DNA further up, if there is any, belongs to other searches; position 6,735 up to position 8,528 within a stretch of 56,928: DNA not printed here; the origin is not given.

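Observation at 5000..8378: Overlap-coupled GHKL-ATPase / orphan protein / beta-class DNA methyltransferase operon: candidate uncharacterised methylation-linked defence module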

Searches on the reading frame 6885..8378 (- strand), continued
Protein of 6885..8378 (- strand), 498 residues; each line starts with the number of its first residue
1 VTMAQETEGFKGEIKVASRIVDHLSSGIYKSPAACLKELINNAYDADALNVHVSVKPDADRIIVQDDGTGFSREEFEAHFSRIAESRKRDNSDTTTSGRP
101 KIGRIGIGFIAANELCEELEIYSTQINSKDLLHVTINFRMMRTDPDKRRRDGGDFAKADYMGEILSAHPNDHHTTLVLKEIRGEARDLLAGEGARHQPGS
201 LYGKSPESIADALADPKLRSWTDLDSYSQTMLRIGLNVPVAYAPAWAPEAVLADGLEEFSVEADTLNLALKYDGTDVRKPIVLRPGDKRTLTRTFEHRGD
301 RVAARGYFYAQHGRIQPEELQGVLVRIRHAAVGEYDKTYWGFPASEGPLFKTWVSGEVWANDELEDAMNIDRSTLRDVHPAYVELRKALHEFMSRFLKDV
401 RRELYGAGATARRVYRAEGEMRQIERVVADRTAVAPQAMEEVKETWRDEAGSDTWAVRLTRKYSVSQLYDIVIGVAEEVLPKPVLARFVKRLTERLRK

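Call 65: search_protein_families(library=ncbifam, proteins=[L061:4023-5045:+, L063:3356-4342:+, L051:2212-3072:+, L061:2418-4019:+, L051:583-2208:+], max_evalue=0.01)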
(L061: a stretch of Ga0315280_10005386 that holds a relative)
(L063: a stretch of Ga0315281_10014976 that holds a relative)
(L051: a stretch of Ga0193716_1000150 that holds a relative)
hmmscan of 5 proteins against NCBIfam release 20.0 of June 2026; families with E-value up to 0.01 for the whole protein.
L061:4023-5045:+ (340 aa): 1 family
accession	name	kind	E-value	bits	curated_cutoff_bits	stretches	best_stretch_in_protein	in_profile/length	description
NF047698.1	PP_RS20740_fam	equivalog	3.3e-19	69.4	200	2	120-278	142-308/384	PP_RS20740 family protein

L063:3356-4342:+ (328 aa): 1 family
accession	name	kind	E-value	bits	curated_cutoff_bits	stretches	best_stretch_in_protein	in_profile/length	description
NF047698.1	PP_RS20740_fam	equivalog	1.9e-13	50.5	200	1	121-275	141-311/384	PP_RS20740 family protein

L051:2212-3072:+ (286 aa): 0 families

L061:2418-4019:+ (533 aa): 11 families
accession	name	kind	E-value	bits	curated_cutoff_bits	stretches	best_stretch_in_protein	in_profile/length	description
NF050001.1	restrict_BbrUII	equivalog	1.2e-25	90.1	550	1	16-185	2-170/659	BbrUII/HgiDII family restriction enzyme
NF010683.0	PRK14083.1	equivalog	4.5e-14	51.8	455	1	25-190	17-191/604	HSP90 family protein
NF003555.1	PRK05218.1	equivalog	1.7e-10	40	371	1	48-132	55-142/614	molecular chaperone HtpG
TIGR00585.2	mutl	equivalog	3.7e-10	39.3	180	1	34-80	20-67/555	DNA mismatch repair endonuclease MutL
NF047352.1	P_loop_sacsin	domain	1.2e-08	35.2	50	1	38-125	3-79/80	sacsin N-terminal ATP-binding-like domain-containing protein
NF000951.0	PRK00095.2-1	equivalog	1.1e-06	27.6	391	1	35-81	25-71/559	DNA mismatch repair endonuclease MutL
NF000950.0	PRK00095.1-3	equivalog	1.7e-05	23.5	756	1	34-83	23-73/641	DNA mismatch repair endonuclease MutL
NF000953.0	PRK00095.2-4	equivalog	3.3e-05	23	693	1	34-80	22-69/611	DNA mismatch repair endonuclease MutL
NF000952.0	PRK00095.2-2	subfamily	0.00013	20.6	840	1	34-97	22-86/623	DNA mismatch repair endonuclease MutL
NF000949.0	PRK00095.1-2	equivalog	0.0004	19.5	750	1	34-79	26-72/634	DNA mismatch repair endonuclease MutL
NF000948.0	PRK00095.1-1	equivalog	0.0011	18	701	1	34-79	22-68/625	DNA mismatch repair endonuclease MutL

L051:583-2208:+ (541 aa): 13 families
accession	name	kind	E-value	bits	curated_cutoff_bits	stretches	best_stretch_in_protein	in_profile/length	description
NF050001.1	restrict_BbrUII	equivalog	1.2e-24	86.8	550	1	22-193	3-173/659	BbrUII/HgiDII family restriction enzyme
TIGR00585.2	mutl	equivalog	2.1e-10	40.1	180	1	37-85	18-67/555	DNA mismatch repair endonuclease MutL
NF010683.0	PRK14083.1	equivalog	2.1e-10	39.7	455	1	28-138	15-136/604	HSP90 family protein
NF047352.1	P_loop_sacsin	domain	2.3e-10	40.8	50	1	43-130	3-79/80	sacsin N-terminal ATP-binding-like domain-containing protein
NF000951.0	PRK00095.2-1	equivalog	6.4e-08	31.7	391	1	26-87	10-72/559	DNA mismatch repair endonuclease MutL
NF003555.1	PRK05218.1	equivalog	1.1e-07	30.8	371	1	49-137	49-142/614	molecular chaperone HtpG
NF000950.0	PRK00095.1-3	equivalog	3.1e-07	29.2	756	1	26-89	9-74/641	DNA mismatch repair endonuclease MutL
NF000953.0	PRK00095.2-4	equivalog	1.2e-06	27.7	693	1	25-84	7-68/611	DNA mismatch repair endonuclease MutL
NF000952.0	PRK00095.2-2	subfamily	1e-05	24.3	840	1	26-88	8-72/623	DNA mismatch repair endonuclease MutL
NF000949.0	PRK00095.1-2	equivalog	3.2e-05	23.2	750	1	25-83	11-71/634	DNA mismatch repair endonuclease MutL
NF000954.0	PRK00095.2-5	equivalog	0.00018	20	937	1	26-83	12-71/588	DNA mismatch repair endonuclease MutL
NF000948.0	PRK00095.1-1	equivalog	0.00032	19.7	701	1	27-81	9-65/625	DNA mismatch repair endonuclease MutL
NF041932.1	MzaB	equivalog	0.00097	17.6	850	1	37-202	9-170/480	MZA anti-phage system associated ATPase MzaB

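Call 66: search_dna_similar(query=L061:4023-5045:+, collection=plasmids, mode=protein, max_evalue=0.001, max_rows=15)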
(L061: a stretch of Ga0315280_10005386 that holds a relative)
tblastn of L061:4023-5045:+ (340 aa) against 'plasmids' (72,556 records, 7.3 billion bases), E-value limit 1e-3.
No match.

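Call 67: search_dna_similar(query=window:6885-8378:-, collection=plasmids, mode=protein, max_evalue=1e-10, max_rows=20)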
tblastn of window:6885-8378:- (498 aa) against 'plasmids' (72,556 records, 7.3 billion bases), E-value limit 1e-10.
Records with a match: 6; places in all: 6; records where one place covers at least 80% of the query: 0.
Best place of each record, by identity: <60% 6.
By first word of the organism name: Burkholderia 3; Halobaculum 1; Rubrobacter 1; Pantoea 1.
By predicted mobility (MOB-suite, as given by PLSDB): non-mobilizable 3; conjugative 3.
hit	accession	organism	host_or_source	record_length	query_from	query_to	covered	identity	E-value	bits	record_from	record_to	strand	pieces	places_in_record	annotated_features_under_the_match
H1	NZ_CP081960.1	Halobaculum magnesiiphilum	cell culture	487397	13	182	34%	29.6%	8e-12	76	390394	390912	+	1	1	ATP-binding protein | DNA cytosine methyltransferase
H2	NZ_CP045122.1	Rubrobacter marinus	single pure culture,marine sediment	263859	13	182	34%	27.3%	5e-11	73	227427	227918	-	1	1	ATP-binding protein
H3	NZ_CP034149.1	Pantoea agglomerans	whole organism,Poland, Warsaw area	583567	19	182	33%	27.6%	2e-13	81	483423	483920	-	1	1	ATP-binding protein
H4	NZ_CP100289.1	Burkholderia glumae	cell culture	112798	13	129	23%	35.0%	4e-11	74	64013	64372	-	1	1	ATP-binding protein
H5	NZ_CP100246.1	Burkholderia glumae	cell culture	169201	13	129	23%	35.0%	4e-11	74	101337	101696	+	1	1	ATP-binding protein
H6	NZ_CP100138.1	Burkholderia glumae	cell culture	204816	13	129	23%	35.0%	4e-11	74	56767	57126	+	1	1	ATP-binding protein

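Call 73: find_encoding_contigs(protein=P0037, flank=9000, max_places=2)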
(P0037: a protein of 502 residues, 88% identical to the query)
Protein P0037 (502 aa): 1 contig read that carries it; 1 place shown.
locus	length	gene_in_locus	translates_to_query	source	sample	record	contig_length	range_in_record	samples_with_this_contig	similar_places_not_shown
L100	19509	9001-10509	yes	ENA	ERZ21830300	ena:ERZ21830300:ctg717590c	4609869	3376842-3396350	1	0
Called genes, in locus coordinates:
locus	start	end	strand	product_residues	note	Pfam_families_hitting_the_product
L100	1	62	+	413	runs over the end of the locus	PF07690:MFS_1, PF11700:ATG22, PF07690:MFS_1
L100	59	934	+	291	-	PF01135:PCMT, PF13489:Methyltransf_23, PF01209:Ubie_methyltran, PF06325:PrmA (weak), PF13847:Methyltransf_31, PF08241:Methyltransf_11, PF08242:Methyltransf_12, PF13649:Methyltransf_25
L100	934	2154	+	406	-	PF00144:Beta-lactamase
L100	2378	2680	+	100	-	PF01381:HTH_3 (faint)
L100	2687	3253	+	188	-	PF08808:RES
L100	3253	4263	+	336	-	PF02463:SMC_N (weak), PF11398:DUF2813 (faint), PF13476:AAA_23 (weak), PF13304:AAA_21, PF13175:AAA_15 (weak)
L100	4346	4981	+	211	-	-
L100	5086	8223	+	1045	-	PF02012:BNR (faint), PF13088:BNR_2 (faint), PF15902:Sortilin-Vps10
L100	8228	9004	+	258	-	PF00106:adh_short, PF08659:KR, PF23441:SDR (weak), PF13561:adh_short_C2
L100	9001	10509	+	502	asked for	PF02518:HATPase_c (faint), PF13589:HATPase_c_3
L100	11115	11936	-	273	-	PF03602:Cons_hypoth95 (faint), PF01555:N6_N4_Mtase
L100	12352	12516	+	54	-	-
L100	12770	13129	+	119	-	PF00239:Resolvase (weak)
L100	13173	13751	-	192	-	-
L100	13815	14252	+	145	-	PF01527:HTH_Tnp_1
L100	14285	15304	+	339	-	PF00665:rve, PF13683:rve_3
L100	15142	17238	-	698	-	PF02368:Big_2, PF02369:Big_1 (weak), PF00560:LRR_1 (faint), PF12799:LRR_4 (faint), PF13855:LRR_8 (faint), PF23598:LRR_14 (faint)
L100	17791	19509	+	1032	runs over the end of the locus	-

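Call 74: find_encoding_contigs(protein=P0035, flank=9000, max_places=2)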
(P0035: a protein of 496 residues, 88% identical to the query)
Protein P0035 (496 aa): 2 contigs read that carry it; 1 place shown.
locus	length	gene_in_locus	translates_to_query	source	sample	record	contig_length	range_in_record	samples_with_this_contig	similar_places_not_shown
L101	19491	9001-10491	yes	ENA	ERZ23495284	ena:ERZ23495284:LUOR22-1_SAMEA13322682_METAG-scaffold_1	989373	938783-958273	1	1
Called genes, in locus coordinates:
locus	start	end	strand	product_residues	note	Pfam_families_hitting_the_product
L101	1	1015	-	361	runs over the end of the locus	PF04468:PSP1, PF28472:PSP1_3rd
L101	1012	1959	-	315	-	PF03255:ACCA, PF01039:Carboxyl_trans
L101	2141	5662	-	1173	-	PF02811:PHP, PF07733:DNA_pol3_alpha, PF17657:DNA_pol3_finger, PF14579:HHH_6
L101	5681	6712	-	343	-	PF16125:DUF4837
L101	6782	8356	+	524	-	PF16655:PhoD_N, PF09423:PhoD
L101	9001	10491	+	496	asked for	PF13589:HATPase_c_3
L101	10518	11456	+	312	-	-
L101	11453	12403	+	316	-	PF01555:N6_N4_Mtase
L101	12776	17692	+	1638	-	PF13191:AAA_16, PF24883:NPHP3_N (faint), PF05729:NACHT (faint)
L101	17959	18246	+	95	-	-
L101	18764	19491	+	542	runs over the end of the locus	PF01555:N6_N4_Mtase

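Call 79: search_protein_families(library=pfam, proteins=[L037:7457-8512:-, L037:4128-4919:+, L037:2634-3593:+], max_evalue=0.001)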
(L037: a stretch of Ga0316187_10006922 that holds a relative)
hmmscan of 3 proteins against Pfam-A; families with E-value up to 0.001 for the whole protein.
L037:7457-8512:- (351 aa): 1 family
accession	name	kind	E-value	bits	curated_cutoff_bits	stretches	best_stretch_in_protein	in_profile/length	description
PF01507.26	PAPS_reduct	-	3.9e-13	50.2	22.5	1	47-255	3-174/175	Phosphoadenosine phosphosulfate reductase domain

L037:4128-4919:+ (263 aa): 7 families
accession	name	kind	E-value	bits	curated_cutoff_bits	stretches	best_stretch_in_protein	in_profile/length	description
PF13489.12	Methyltransf_23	-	3.4e-15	56.6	27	1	89-216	11-128/164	Methyltransferase domain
PF13649.12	Methyltransf_25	-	5.5e-14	53.1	27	1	105-200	1-97/97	Methyltransferase domain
PF08241.18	Methyltransf_11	-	1.7e-12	48.3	21.2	1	106-204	1-95/95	Methyltransferase domain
PF13847.12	Methyltransf_31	-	4.9e-11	42.9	27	1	104-222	6-124/145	Methyltransferase domain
PF03848.20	TehB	-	8.7e-11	42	20.4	1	100-181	29-109/193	Tellurite resistance protein TehB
PF08242.18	Methyltransf_12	-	6.5e-09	36.8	30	1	106-202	1-98/98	Methyltransferase domain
PF05724.17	TPMT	-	4.2e-05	23.8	26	1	90-261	22-211/218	Thiopurine S-methyltransferase (TPMT)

L037:2634-3593:+ (319 aa): 1 family
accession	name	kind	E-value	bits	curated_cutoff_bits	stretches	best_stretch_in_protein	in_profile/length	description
PF02486.25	Rep_trans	-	7.2e-05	22.9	29.6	1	157-213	53-102/201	Replication initiation factor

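Call 81: find_homologous_proteins(query=L061:4023-5045:+, max_evalue=0.001)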
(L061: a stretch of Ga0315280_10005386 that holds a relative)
Query L061:4023-5045:+ (340 aa): 19 proteins with E <= 0.001 among 739 candidates.
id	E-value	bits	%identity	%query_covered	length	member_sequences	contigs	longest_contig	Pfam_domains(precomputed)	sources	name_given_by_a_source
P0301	9.9e-215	730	91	100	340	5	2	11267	PF28273.1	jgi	jgi:hypothetical protein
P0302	3.4e-170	584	75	100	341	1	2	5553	PF28273.1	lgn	-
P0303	3.5e-150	518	66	99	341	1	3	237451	PF28273.1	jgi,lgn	jgi:hypothetical protein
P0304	1.6e-148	512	64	99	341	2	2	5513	PF28273.1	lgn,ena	-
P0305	1.0e-135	470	60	100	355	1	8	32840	PF28273.1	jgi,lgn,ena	jgi:hypothetical protein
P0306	3.5e-126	439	55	100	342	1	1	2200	PF28273.1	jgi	jgi:hypothetical protein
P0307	9.8e-90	319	45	94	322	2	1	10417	PF28273.1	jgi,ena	-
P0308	6.7e-88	313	45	94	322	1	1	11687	PF28273.1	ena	-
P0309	3.7e-87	311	45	96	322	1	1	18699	PF28273.1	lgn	-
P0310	4.9e-86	307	45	96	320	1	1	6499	PF28273.1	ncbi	-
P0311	2.2e-85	305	44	95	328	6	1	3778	PF28273.1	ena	-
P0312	2.3e-84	302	44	95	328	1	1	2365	PF28273.1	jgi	-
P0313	3.5e-82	294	43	95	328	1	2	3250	PF28273.1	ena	-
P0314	1.3e-79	286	43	93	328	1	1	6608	PF28273.1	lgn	-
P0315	2.6e-78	282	42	96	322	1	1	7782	PF28273.1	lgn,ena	-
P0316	1.0e-71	260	47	76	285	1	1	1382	PF28273.1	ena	-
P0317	3.3e-60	222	48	61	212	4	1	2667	PF28273.1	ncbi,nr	ncbi:hypothetical protein KAW55_06075, partial [bacterium]|nr:hypothetical protein [bacterium]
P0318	3.2e-49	186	45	58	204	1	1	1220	PF28273.1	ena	-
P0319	2.3e-16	78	28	89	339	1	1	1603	PF28273.1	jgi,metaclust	metaclust:\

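Call 82: find_encoding_contigs(protein=P0303, flank=7000, max_places=2)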
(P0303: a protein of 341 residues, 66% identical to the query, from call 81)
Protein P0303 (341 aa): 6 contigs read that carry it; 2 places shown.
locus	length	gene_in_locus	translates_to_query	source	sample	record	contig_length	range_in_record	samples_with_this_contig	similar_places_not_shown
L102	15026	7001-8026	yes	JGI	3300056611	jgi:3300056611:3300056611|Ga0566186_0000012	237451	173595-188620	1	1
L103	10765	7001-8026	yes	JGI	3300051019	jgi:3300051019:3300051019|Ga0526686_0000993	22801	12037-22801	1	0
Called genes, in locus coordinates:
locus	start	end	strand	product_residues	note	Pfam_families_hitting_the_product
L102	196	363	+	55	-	-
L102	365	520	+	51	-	-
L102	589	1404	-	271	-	PF02634:FdhD-NarQ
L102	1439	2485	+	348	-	-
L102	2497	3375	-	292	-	PF14397:ATPgrasp_ST (faint), PF02655:ATP-grasp_3 (weak), PF08443:RimK, PF02222:ATP-grasp (weak), PF02955:GSH-S_ATP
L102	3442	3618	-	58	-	-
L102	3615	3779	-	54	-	-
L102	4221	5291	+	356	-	PF02310:B12-binding (faint)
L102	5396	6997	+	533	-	PF13589:HATPase_c_3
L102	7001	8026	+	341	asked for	PF28273:PP_RS20740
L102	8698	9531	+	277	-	PF01996:F420_ligase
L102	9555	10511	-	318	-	PF01874:CitG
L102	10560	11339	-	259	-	-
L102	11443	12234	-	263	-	PF07155:ECF-ribofla_trS (weak), PF12822:ECF_trnsprt (weak)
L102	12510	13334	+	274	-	-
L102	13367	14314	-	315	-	PF01557:FAA_hydrolase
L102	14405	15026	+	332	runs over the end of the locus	PF01408:GFO_IDH_MocA, PF22725:GFO_IDH_MocA_C3, PF02894:GFO_IDH_MocA_C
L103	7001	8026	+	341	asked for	PF28273:PP_RS20740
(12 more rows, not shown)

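Call 83: find_encoding_contigs(protein=P0309, flank=7000, max_places=2)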
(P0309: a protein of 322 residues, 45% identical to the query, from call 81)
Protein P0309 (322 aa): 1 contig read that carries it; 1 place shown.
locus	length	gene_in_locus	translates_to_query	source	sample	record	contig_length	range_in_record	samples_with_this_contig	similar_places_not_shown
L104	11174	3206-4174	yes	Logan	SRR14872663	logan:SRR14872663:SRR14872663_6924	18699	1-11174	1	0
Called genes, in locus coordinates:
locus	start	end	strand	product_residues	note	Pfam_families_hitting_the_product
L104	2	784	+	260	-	?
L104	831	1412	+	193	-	-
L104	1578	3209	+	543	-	PF13589:HATPase_c_3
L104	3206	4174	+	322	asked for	PF28273:PP_RS20740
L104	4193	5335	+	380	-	PF02310:B12-binding (faint), PF04055:Radical_SAM (faint)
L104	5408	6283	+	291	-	PF18899:DUF5655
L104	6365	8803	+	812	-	PF13588:HSDR_N_2, PF02384:N6_Mtase, PF07669:Eco57I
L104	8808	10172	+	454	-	PF01420:Methylase_S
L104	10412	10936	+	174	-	-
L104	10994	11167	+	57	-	-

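Call 88: search_protein_families(library=pfam, proteins=[L061:5222-7321:+, L063:4362-5495:+, L063:5517-7199:+, L051:3121-4929:-, L051:4935-6224:-, L051:2212-3072:+, L104:4193-5335:+, L102:4221-5291:+], max_evalue=0.01)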
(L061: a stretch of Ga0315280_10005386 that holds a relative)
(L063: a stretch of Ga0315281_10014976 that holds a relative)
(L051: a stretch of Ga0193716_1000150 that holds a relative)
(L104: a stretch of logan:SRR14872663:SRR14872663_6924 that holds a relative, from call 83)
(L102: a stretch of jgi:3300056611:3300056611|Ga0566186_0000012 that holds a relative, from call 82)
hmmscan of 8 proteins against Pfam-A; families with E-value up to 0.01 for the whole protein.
L061:5222-7321:+ (699 aa): 7 families
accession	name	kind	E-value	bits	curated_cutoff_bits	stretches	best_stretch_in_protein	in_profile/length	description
PF04851.21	ResIII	-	2e-27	96.6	22.5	1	241-406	3-164/164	Type III restriction enzyme, res subunit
PF00271.37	Helicase_C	-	8.5e-15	55.4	23.5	1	519-628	2-109/110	Helicase conserved C-terminal domain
PF18766.7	SWI2_SNF2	-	7.8e-10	39.2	26.7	1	257-459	18-205/221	SWI2/SNF2 ATPase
PF00270.35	DEAD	-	2.8e-09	37.3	26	1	243-409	1-165/167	DEAD/DEAH box helicase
PF22590.2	Cas3-like_C_2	-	0.00035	21.3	27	1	533-629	3-105/106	CRISPR-associated nuclease/helicase Cas3, C-terminal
PF13091.12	PLDc_2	-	0.00079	19.7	27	1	115-182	64-118/132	PLD-like domain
PF13307.12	Helicase_C_2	-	0.0013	19.2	25.3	0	525-604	3-84/170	Helicase C-terminal domain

L063:4362-5495:+ (377 aa): 2 families
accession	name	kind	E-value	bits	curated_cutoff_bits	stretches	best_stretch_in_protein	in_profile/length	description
PF04055.27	Radical_SAM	-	2.9e-07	31.3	29.5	1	136-242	3-118/166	Radical SAM superfamily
PF02310.24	B12-binding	-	1.5e-05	25.3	32.1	1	21-112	11-111/121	B12 binding domain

L063:5517-7199:+ (560 aa): 3 families
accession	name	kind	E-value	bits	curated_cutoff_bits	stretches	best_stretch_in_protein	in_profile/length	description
PF01555.25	N6_N4_Mtase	-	8.3e-25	88.5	26.7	1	90-402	1-210/221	DNA methylase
PF03602.21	Cons_hypoth95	-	0.00015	22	24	0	82-103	105-127/182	Conserved hypothetical protein 95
PF02086.21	MethyltransfD12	-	0.001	19.3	22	1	55-133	144-222/253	D12 class N6 adenine-specific DNA methyltransferase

L051:3121-4929:- (602 aa): 1 family
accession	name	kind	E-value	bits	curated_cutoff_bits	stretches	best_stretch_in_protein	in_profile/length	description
PF14072.11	DndB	-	2.3e-05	24.1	29.1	1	271-361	40-114/338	DNA-sulfur modification-associated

L051:4935-6224:- (429 aa): 3 families
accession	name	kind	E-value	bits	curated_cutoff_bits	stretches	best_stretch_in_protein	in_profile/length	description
PF01555.25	N6_N4_Mtase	-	2.2e-44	152.5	26.7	1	26-254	1-220/221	DNA methylase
PF02086.21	MethyltransfD12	-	5.4e-05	23.5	22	1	207-278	11-79/253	D12 class N6 adenine-specific DNA methyltransferase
PF01170.24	UPF0020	-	0.0002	21.5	22.3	0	199-257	11-65/197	RMKL-like, methyltransferase domain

L051:2212-3072:+ (286 aa): 0 families

L104:4193-5335:+ (380 aa): 2 families
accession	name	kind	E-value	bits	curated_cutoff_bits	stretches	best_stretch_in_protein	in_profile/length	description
PF02310.24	B12-binding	-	8.2e-06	26.1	32.1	1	21-115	11-114/121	B12 binding domain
PF04055.27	Radical_SAM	-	1.9e-05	25.4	29.5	1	136-240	3-115/166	Radical SAM superfamily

L102:4221-5291:+ (356 aa): 2 families
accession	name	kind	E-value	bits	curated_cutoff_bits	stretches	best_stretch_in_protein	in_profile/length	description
PF02310.24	B12-binding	-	1.7e-05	25.1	32.1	1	12-103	10-107/121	B12 binding domain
PF04055.27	Radical_SAM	-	0.0045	17.6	29.5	0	132-255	3-142/166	Radical SAM superfamily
